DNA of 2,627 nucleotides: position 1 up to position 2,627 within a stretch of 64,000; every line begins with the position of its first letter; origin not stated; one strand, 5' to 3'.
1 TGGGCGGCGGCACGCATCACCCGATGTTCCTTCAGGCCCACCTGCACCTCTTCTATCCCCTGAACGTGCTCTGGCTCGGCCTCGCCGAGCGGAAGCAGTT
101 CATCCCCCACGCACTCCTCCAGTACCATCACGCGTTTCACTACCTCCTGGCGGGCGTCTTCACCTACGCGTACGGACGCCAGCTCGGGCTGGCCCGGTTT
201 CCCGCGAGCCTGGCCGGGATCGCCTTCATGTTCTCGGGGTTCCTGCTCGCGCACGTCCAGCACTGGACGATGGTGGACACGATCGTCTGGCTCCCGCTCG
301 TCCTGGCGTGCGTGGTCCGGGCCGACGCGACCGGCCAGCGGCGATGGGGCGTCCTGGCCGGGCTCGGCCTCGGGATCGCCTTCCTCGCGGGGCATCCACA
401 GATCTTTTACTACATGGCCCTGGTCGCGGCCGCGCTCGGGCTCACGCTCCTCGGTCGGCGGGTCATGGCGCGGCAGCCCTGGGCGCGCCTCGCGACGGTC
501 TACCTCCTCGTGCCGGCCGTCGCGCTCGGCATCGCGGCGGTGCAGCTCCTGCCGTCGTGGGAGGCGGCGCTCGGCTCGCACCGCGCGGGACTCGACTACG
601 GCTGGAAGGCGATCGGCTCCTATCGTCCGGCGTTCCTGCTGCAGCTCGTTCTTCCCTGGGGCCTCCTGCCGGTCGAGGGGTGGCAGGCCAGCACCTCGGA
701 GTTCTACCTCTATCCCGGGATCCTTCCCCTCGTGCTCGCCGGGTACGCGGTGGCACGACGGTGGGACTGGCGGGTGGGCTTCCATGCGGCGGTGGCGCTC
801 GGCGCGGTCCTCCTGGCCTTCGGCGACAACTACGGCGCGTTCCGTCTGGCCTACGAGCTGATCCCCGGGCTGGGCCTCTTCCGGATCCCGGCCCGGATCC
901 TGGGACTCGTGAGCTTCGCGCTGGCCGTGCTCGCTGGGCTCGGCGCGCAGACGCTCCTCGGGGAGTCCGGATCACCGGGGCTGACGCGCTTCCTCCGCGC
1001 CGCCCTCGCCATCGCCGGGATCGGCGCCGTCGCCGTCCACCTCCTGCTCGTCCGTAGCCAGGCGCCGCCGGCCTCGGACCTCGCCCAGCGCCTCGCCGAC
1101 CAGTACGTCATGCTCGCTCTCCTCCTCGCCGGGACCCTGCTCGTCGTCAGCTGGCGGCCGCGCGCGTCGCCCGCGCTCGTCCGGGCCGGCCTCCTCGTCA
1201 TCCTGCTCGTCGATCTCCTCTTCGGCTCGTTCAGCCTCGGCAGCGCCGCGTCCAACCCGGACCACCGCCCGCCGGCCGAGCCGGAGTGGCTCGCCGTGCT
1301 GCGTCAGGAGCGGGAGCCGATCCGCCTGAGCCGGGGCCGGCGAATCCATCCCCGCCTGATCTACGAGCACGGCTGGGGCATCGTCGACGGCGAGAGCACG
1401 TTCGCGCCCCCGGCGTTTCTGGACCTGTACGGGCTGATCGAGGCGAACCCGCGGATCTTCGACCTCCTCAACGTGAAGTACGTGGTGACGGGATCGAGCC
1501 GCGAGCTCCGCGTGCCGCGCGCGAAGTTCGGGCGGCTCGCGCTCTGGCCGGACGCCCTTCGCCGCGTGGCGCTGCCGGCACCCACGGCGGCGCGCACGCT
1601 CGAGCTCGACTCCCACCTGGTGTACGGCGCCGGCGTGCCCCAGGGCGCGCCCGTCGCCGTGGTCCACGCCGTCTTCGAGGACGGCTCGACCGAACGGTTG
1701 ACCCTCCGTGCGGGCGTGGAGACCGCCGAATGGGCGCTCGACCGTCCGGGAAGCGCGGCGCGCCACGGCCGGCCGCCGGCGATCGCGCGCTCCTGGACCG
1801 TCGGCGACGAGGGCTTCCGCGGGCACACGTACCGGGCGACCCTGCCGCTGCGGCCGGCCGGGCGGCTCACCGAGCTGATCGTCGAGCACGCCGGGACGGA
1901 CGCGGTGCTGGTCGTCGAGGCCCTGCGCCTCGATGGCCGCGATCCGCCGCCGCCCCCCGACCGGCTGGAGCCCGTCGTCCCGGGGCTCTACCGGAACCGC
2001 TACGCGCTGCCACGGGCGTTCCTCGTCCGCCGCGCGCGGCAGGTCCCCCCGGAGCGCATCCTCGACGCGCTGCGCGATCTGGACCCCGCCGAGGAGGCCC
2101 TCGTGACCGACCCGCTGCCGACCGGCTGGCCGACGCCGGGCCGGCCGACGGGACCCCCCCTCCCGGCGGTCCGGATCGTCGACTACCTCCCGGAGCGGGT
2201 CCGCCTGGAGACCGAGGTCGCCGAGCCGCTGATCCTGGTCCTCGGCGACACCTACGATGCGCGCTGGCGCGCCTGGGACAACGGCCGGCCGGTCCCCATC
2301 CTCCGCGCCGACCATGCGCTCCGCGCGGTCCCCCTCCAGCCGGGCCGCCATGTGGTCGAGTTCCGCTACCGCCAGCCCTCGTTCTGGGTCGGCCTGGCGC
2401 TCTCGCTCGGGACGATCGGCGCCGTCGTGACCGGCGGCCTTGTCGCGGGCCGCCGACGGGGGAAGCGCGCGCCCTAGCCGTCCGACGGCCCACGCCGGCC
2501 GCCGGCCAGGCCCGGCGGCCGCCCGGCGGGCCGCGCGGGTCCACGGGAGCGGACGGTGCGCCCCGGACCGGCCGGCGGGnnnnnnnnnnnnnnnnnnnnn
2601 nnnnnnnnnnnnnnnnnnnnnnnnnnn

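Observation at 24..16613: Stacked three-component (GT2 synthase / flippase / GT-C) lipid-linked glycosylation modules in one locus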

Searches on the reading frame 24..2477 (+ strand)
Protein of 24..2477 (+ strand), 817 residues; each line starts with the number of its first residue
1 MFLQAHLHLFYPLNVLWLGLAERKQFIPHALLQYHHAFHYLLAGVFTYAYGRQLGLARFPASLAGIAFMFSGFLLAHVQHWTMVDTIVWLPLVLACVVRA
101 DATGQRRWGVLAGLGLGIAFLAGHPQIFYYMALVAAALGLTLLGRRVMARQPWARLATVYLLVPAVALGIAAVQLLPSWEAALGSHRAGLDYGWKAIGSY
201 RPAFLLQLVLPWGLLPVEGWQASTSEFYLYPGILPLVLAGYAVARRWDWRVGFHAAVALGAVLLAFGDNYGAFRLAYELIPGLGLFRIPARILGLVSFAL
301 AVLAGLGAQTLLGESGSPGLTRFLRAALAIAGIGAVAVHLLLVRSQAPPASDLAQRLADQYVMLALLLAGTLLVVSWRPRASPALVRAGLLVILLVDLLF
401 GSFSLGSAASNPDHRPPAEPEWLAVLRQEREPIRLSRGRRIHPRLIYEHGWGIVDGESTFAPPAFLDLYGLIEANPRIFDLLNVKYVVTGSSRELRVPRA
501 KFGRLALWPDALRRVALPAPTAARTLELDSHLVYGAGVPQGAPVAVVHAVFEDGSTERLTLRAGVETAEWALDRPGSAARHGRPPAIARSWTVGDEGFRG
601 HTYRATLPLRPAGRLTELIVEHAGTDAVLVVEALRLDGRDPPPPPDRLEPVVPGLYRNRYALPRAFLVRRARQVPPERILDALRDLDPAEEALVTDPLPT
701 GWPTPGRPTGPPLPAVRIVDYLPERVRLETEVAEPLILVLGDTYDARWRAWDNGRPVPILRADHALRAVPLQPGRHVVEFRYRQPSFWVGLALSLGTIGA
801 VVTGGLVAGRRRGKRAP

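Call 6: search_protein_families(library=pfam, proteins=[window:24-2477:+], max_evalue=0.01)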
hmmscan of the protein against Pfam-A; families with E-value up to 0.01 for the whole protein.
window:24-2477:+ (817 aa): 2 families
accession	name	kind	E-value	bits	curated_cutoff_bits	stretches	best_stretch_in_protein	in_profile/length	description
PF09586.16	YfhO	-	6.9e-13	48.3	28.5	1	743-794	784-835/835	Bacterial membrane protein YfhO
PF13231.12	PMT_2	-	0.0041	17.8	26.1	1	40-163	32-153/160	Dolichyl-phosphate-mannose-protein mannosyltransferase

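Call 7: search_protein_families(library=ncbifam, proteins=[window:24-2477:+], max_evalue=0.01)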
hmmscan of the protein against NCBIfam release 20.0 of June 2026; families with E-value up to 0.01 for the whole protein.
window:24-2477:+ (817 aa): 2 families
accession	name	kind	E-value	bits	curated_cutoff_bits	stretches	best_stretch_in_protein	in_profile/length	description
NF047590.1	GlcsyltransPgfM2Strep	equivalog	2e-07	29.6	1500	1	63-299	156-388/884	glycosyltransferase PgfM2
NF047589.1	GlcsyltransPgfM1Strep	equivalog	0.0011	17.1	1400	1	744-802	890-948/955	glycosyltransferase PgfM1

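Call 55: find_homologous_proteins(query=window:24-2477:+, max_evalue=0.00001)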
Query window:24-2477:+ (817 aa): 581 proteins with E <= 0.00001 among 8000 candidates; the best 120 are listed.
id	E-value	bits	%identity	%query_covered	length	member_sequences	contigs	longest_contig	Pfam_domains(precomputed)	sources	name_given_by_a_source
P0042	0.0e+0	1815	100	100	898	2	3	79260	PF09586.17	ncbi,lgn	-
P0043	0.0e+0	1162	66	99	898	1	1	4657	PF09586.17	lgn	-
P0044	0.0e+0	1051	61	100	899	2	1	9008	PF09586.17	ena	-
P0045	0.0e+0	1016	59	100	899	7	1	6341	PF09586.17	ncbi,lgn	-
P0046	0.0e+0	1016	60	100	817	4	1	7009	PF09586.17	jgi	jgi:hypothetical protein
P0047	0.0e+0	1013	60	98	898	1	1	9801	PF09586.17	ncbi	-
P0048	0.0e+0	1011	59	97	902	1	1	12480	PF09586.17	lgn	-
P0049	1.5e-297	1008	60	98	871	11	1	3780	PF09586.17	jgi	jgi:hypothetical protein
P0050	3.3e-297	1006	58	97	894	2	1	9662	PF09586.17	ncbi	ncbi:MAG TPA: YfhO family protein [Methylomirabilota bacterium]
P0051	5.5e-297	1006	59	100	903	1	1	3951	PF09586.17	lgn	-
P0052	7.8e-297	1005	59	97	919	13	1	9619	PF09586.17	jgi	jgi:hypothetical protein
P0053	2.7e-296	1003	59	100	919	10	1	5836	PF09586.17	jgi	jgi:hypothetical protein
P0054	4.2e-296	1003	58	100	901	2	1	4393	PF09586.17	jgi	jgi:hypothetical protein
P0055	4.1e-295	999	59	98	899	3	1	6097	PF09586.17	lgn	-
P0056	4.1e-295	999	59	99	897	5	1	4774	PF09586.17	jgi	jgi:Dolichyl-phosphate-mannose-protein mannosyltransferase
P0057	5.3e-293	992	59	100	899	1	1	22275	PF09586.17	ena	-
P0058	8.8e-293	992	59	100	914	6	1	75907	PF09586.17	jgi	jgi:hypothetical protein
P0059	1.1e-291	988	57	100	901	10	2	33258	PF09586.17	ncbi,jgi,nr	ncbi:MAG TPA: hypothetical protein VHO73_08925 [Methylomirabilota bacterium]|jgi:hypothetical protei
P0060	3.9e-289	980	58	99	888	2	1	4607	PF09586.17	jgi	jgi:hypothetical protein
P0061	1.7e-288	978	56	100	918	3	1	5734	PF09586.17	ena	-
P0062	1.2e-286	971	57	100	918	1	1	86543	PF09586.17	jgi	jgi:hypothetical protein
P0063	1.9e-286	971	57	100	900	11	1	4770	PF09586.17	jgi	jgi:hypothetical protein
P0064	7.3e-286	969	58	100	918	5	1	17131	PF09586.17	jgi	jgi:hypothetical protein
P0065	1.2e-285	968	58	100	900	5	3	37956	PF09586.17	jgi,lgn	jgi:hypothetical protein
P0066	1.5e-285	968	56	99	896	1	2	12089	PF09586.17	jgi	jgi:hypothetical protein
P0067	8.3e-283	959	56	99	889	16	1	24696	PF09586.17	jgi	jgi:hypothetical protein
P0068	2.1e-282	957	57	100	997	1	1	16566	PF09586.17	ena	-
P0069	2.1e-281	954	56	99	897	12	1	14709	PF09586.17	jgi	jgi:hypothetical protein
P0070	4.0e-277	940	55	100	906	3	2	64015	PF09586.17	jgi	jgi:hypothetical protein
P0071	5.8e-267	906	55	100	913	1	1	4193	PF09586.17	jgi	jgi:hypothetical protein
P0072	2.1e-263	895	56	99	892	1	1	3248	PF09586.17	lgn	-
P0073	4.7e-258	877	54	98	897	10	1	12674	PF09586.17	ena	-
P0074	8.6e-255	866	54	98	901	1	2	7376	PF09586.17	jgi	jgi:hypothetical protein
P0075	7.4e-254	863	54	99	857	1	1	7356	PF09586.17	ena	-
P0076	1.1e-251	856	53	98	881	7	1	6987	PF09586.17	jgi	jgi:hypothetical protein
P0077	1.3e-250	852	53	100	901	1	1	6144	PF09586.17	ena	-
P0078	2.6e-250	851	53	98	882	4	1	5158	PF09586.17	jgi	jgi:hypothetical protein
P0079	7.0e-250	850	53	98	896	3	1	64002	PF09586.17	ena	-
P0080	1.3e-248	846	53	100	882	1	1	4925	PF09586.17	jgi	jgi:hypothetical protein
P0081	5.9e-246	837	52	99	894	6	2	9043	PF09586.17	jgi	jgi:membrane protein YfhO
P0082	1.7e-245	835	52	99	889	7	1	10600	PF09586.17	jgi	jgi:hypothetical protein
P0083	1.7e-245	835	52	99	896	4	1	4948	PF09586.17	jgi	jgi:hypothetical protein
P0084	6.4e-245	833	52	99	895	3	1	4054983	PF09586.17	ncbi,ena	-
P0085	7.6e-245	833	52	97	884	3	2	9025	PF09586.17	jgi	jgi:Bacterial membrane protein YfhO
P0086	1.0e-244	833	51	99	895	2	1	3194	PF09586.17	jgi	jgi:hypothetical protein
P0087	1.4e-243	829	51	100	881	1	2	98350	PF09586.17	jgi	jgi:hypothetical protein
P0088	5.3e-243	827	52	98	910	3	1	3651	PF09586.17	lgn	-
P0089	9.5e-238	810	52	96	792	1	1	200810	PF09586.17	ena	-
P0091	2.3e-206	706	60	66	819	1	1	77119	PF09586.17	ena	-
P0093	9.2e-193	661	52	80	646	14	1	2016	PF09586.17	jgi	jgi:hypothetical protein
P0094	3.2e-190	652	51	83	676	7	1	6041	PF09586.17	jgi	jgi:hypothetical protein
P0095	2.4e-178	613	51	77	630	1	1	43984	PF09586.17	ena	-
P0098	2.7e-159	550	41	100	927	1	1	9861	PF09586.17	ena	-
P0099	7.2e-154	532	45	53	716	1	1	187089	PF09586.17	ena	-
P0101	7.3e-120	420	39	99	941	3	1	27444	PF09586.17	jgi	jgi:hypothetical protein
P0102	1.4e-109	386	37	97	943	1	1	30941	PF09586.17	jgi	jgi:hypothetical protein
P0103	1.8e-104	369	32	100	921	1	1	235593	PF09586.17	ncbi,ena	-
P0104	2.2e-103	365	32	97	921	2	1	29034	PF09586.17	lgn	-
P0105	4.9e-103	364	31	98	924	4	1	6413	PF09586.17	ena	-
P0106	2.6e-82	296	38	45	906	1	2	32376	PF09586.17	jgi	jgi:hypothetical protein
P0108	5.4e-59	218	35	39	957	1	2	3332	PF09586.17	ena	-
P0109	2.0e-58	216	35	40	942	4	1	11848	PF09586.17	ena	-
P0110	1.2e-56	211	26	96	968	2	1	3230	PF09586.17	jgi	jgi:hypothetical protein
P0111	1.4e-56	210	38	38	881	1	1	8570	PF09586.17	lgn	-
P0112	1.6e-56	210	32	95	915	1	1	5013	PF09586.17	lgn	-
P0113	1.5e-54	204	34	41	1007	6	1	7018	PF09586.17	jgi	-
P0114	1.0e-53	201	35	41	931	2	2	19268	PF09586.17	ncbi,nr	ncbi:MAG: YfhO family protein [Anaerolineae bacterium]|nr:YfhO family protein [Anaerolineae bacteriu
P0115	2.0e-52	197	36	42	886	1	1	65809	PF09586.17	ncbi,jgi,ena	-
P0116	2.8e-51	193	30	98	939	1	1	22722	PF09586.17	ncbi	-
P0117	4.1e-51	192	30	95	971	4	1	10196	PF09586.17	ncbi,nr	ncbi:MAG: YfhO family protein [Acidobacteria bacterium]|nr:YfhO family protein [Acidobacteriota bact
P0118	3.6e-50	189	31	93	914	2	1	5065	PF09586.17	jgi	-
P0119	4.0e-50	189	29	95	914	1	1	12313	PF09586.17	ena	-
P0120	5.0e-50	189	37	37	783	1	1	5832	PF09586.17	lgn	-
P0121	1.3e-49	187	31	59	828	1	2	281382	PF09586.17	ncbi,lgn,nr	ncbi:MAG: YfhO family protein [Chloroflexi bacterium]|nr:YfhO family protein [Chloroflexota bacteriu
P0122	1.5e-49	187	36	22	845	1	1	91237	PF09586.17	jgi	-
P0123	2.5e-49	186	34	42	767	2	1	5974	PF09586.17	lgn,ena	-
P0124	3.0e-49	186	39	37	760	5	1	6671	PF09586.17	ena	-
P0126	8.8e-49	185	33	42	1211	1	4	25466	PF09586.17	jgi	jgi:hypothetical protein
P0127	9.9e-49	184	32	52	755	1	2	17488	PF09586.17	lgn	-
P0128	3.3e-48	183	33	40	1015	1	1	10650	PF09586.17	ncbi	-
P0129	9.0e-48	181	31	61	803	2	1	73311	PF09586.17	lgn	-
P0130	3.2e-47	179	36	41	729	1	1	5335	PF09586.17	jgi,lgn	-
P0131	8.7e-47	178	34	32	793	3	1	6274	PF09586.17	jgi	jgi:hypothetical protein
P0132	9.2e-47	178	30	61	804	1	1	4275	PF09586.17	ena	-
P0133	1.3e-46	177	32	60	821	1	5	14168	PF09586.17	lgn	-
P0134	3.0e-46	176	46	15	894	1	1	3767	PF09586.17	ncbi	-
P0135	5.4e-46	175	30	94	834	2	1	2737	PF09586.17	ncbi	ncbi:MAG: YfhO family protein, partial [Promethearchaeota archaeon]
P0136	2.0e-45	173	32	59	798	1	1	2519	PF09586.17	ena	-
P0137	1.2e-44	171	28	92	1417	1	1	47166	PF09586.17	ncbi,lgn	-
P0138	1.3e-44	171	32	59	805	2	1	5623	PF09586.17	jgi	jgi:hypothetical protein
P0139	4.8e-44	169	31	59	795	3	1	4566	PF09586.17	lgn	-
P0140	5.3e-44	169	29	94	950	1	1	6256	PF09586.17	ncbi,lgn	-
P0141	6.1e-44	169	33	46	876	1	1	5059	PF09586.17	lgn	-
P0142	2.9e-43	166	34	37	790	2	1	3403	PF09586.17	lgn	-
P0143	1.4e-42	164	33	38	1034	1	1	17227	PF09586.17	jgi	-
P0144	1.7e-42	164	35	37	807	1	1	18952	PF09586.17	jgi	jgi:hypothetical protein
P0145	1.8e-42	164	34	37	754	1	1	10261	PF09586.17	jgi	-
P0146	2.5e-42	163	34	37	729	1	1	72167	PF09586.17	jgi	-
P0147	2.6e-42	163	34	37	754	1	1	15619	PF09586.17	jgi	-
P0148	3.1e-42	163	34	37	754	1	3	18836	PF09586.17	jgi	jgi:hypothetical protein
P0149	3.1e-42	163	34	37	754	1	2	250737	PF09586.17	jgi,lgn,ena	-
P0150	3.2e-42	163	34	37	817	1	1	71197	PF09586.17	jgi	jgi:hypothetical protein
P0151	3.3e-42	163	35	39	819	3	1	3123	PF09586.17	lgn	-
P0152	3.9e-42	163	32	38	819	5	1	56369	PF09586.17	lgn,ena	-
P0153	4.2e-42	162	32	55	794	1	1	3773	PF09586.17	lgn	-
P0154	4.3e-42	162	31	60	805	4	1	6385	PF09586.17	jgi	jgi:hypothetical protein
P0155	6.0e-42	162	31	50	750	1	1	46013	PF09586.17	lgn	-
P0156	7.7e-42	162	28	98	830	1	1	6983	PF09586.17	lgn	-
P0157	7.9e-42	162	36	44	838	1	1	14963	PF09586.17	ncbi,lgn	-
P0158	8.3e-42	161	31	59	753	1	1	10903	PF09586.17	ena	-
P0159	2.8e-41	160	32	59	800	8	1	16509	PF09586.17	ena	-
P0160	3.7e-41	159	31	59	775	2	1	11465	PF09586.17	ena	-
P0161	4.6e-41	159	36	18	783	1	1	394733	PF09586.17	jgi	jgi:hypothetical protein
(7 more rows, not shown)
